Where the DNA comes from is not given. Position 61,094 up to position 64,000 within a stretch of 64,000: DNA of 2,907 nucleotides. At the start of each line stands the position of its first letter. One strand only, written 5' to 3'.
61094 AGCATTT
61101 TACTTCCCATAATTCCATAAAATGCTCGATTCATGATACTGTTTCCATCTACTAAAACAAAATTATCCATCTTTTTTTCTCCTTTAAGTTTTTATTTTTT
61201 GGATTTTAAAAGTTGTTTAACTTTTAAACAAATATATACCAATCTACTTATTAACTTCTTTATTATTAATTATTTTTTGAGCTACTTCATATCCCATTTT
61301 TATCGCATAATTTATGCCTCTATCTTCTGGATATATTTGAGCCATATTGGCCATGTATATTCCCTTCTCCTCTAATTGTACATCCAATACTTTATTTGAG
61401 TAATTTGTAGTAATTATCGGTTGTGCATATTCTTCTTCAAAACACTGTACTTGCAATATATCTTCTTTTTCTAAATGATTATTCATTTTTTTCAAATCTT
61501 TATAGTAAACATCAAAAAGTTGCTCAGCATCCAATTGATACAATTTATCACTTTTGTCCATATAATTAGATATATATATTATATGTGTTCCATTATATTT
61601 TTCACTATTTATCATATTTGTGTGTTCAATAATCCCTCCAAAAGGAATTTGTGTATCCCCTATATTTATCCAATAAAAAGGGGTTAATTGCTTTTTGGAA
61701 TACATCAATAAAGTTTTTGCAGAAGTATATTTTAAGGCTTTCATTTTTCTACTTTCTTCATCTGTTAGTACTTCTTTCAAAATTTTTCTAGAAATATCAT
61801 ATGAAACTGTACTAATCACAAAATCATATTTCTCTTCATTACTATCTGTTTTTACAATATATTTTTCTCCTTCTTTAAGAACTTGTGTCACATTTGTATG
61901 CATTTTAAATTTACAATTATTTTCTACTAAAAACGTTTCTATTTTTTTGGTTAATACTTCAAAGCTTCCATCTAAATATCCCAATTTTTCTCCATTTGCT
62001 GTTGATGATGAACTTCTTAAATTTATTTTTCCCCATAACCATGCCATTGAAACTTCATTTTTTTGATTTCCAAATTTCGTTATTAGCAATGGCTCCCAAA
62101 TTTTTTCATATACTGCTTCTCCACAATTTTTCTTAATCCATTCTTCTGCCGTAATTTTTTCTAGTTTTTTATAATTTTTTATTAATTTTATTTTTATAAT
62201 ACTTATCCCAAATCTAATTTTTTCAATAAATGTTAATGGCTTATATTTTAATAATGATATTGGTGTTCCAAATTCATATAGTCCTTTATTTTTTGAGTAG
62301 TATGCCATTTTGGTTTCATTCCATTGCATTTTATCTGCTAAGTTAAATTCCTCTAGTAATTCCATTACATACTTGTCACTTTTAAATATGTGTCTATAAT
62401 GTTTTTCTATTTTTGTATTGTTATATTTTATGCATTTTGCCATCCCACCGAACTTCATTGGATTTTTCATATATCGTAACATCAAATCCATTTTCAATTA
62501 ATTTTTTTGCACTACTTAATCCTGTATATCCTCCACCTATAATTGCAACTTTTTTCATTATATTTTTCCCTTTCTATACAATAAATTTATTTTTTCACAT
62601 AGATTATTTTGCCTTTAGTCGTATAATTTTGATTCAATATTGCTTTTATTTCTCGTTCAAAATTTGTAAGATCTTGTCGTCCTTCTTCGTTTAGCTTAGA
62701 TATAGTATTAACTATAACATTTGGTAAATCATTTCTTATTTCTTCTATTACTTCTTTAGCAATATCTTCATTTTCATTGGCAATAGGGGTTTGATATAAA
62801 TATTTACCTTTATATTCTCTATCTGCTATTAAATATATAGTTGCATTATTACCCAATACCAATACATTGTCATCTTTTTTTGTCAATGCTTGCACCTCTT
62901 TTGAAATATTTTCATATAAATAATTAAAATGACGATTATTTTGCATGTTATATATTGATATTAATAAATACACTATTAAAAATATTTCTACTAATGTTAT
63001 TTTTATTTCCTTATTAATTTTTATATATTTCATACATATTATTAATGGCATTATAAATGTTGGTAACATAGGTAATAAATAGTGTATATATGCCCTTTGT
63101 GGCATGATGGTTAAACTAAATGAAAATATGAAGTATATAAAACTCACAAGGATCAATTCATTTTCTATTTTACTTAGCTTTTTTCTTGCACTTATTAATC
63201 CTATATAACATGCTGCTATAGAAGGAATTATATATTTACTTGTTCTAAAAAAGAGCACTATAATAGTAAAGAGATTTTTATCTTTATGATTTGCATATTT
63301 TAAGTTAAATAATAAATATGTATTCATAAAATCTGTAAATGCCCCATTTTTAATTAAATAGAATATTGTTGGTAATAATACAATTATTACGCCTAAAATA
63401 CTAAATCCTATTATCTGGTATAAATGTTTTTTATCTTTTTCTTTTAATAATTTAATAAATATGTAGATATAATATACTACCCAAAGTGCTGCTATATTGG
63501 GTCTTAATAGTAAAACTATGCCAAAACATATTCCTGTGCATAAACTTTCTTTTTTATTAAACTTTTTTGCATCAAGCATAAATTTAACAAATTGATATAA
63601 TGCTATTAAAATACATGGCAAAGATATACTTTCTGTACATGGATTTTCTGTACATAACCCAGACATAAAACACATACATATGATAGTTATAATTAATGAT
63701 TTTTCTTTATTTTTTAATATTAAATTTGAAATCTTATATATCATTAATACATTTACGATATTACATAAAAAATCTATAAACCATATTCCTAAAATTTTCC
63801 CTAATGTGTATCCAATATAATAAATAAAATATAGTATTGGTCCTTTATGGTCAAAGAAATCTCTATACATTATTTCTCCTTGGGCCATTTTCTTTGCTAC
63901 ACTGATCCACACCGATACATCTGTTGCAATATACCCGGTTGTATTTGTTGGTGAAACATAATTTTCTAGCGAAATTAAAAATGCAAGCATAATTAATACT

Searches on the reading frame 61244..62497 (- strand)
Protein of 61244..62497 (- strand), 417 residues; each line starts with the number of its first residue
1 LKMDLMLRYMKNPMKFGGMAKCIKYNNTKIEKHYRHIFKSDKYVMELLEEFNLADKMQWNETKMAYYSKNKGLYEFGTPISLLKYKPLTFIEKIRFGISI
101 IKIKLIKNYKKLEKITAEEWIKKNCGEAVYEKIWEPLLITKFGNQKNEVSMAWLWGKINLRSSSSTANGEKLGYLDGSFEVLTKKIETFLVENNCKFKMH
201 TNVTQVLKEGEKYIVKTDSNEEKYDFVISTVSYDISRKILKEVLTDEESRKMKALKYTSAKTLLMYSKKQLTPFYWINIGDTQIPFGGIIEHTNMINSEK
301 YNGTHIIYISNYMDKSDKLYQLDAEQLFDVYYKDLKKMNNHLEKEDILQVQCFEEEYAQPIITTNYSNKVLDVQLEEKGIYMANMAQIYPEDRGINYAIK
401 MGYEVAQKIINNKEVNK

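Call 67: search_protein_families(library=pfam, proteins=[window:61244-62497:-], max_evalue=0.0001)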
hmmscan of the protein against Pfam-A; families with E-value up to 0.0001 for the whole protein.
window:61244-62497:- (417 aa): 1 family
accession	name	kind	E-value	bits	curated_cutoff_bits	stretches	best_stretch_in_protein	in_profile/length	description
PF01593.30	Amino_oxidase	-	6.7e-17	62.3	19.8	1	17-410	27-443/443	Flavin containing amine oxidoreductase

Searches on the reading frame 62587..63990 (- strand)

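Call 67: search_protein_families(library=pfam, proteins=[window:62587-63990:-], max_evalue=0.0001)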
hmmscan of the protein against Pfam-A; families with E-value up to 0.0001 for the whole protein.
window:62587-63990:- (467 aa): 2 families
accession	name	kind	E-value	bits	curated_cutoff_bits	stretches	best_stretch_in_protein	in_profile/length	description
PF13231.12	PMT_2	-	9.9e-07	29.5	26.1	1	49-199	2-154/160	Dolichyl-phosphate-mannose-protein mannosyltransferase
PF09852.15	DUF2079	-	4.2e-05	23.2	28.2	1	43-348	40-336/459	Predicted membrane protein (DUF2079)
